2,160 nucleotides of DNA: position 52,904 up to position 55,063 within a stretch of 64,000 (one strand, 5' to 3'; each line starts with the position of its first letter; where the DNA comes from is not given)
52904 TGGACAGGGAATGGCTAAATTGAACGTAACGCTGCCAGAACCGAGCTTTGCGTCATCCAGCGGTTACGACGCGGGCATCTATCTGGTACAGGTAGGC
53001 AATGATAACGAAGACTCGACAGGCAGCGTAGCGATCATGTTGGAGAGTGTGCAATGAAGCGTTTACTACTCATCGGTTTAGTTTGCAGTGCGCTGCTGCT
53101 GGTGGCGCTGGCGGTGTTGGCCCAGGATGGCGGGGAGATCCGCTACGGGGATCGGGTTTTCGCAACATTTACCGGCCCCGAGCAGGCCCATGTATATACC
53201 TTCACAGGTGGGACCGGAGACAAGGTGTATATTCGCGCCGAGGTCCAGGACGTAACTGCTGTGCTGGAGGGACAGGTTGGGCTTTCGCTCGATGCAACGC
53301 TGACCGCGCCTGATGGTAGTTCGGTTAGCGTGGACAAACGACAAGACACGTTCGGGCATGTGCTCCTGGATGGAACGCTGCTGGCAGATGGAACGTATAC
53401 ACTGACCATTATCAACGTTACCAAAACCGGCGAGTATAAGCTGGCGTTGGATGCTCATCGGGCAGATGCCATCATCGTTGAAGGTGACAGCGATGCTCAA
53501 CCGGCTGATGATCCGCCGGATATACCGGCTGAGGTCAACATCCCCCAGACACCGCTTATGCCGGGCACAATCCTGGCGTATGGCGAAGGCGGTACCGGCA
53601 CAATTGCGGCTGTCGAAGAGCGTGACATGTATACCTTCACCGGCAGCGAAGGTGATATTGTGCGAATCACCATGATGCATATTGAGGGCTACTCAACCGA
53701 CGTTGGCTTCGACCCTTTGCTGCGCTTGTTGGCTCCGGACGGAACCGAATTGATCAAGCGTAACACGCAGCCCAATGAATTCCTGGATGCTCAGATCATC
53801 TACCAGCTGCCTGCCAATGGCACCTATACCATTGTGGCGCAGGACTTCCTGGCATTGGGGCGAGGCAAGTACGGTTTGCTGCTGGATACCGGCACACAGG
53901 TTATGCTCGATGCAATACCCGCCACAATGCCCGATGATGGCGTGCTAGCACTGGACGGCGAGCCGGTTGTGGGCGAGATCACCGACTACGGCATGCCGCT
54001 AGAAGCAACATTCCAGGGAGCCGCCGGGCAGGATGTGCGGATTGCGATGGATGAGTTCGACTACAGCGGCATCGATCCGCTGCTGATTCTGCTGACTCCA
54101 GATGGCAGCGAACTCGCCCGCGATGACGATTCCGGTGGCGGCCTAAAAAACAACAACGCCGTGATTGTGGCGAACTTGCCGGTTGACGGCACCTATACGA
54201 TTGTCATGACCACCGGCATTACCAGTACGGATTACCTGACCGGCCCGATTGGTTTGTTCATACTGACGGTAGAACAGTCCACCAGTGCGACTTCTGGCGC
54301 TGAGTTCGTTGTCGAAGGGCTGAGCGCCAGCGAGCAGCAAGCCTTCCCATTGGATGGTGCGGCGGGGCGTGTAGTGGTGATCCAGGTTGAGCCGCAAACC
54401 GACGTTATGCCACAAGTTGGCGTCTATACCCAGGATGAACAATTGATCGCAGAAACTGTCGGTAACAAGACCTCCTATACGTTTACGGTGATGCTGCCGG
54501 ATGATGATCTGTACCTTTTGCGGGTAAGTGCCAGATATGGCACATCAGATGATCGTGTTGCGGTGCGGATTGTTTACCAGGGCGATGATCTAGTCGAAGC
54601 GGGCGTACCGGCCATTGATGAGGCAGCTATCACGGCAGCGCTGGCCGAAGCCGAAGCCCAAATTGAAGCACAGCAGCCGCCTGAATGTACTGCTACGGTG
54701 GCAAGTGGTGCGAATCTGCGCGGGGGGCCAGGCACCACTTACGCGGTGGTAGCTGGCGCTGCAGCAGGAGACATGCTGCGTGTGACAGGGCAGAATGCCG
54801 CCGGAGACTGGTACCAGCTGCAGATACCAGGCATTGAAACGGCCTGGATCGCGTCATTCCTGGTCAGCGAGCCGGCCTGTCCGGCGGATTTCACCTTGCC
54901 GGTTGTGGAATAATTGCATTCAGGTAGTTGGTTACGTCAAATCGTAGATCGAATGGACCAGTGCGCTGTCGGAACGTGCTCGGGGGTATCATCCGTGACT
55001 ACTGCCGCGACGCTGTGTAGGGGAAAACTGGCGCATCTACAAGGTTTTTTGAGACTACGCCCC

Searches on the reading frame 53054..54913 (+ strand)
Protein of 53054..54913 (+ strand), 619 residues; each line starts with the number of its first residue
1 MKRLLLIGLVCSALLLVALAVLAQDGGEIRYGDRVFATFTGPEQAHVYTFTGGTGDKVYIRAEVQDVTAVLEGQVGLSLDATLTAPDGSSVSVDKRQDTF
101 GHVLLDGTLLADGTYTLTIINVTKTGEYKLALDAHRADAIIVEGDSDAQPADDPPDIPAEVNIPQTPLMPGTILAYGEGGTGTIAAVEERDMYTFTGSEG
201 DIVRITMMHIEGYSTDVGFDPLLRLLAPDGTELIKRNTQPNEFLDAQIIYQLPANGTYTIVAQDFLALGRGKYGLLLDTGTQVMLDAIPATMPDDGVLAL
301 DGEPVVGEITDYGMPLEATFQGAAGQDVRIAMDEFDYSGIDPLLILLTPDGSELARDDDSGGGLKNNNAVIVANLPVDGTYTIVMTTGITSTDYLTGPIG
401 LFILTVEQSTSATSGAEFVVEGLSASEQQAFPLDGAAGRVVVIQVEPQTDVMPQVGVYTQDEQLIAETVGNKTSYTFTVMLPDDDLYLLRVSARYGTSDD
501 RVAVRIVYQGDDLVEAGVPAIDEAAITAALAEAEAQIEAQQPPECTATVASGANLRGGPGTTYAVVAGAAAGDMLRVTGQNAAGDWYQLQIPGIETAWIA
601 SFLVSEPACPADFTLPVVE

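Call 8: search_protein_families(library=pfam, proteins=[window:53054-54913:+], max_evalue=0.001)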
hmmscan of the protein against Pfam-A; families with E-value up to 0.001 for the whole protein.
window:53054-54913:+ (619 aa): 3 families
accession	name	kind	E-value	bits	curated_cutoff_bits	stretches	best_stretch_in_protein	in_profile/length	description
PF04151.21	PPC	-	2.6e-15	57.5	25.9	2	190-261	2-67/70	Bacterial pre-peptidase C-terminal domain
PF08239.17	SH3_3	-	2.1e-08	34.7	27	1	551-601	1-50/54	Bacterial SH3 domain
PF06347.19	SH3_4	-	0.0001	22.5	24.1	1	551-605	3-55/56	Bacterial SH3 domain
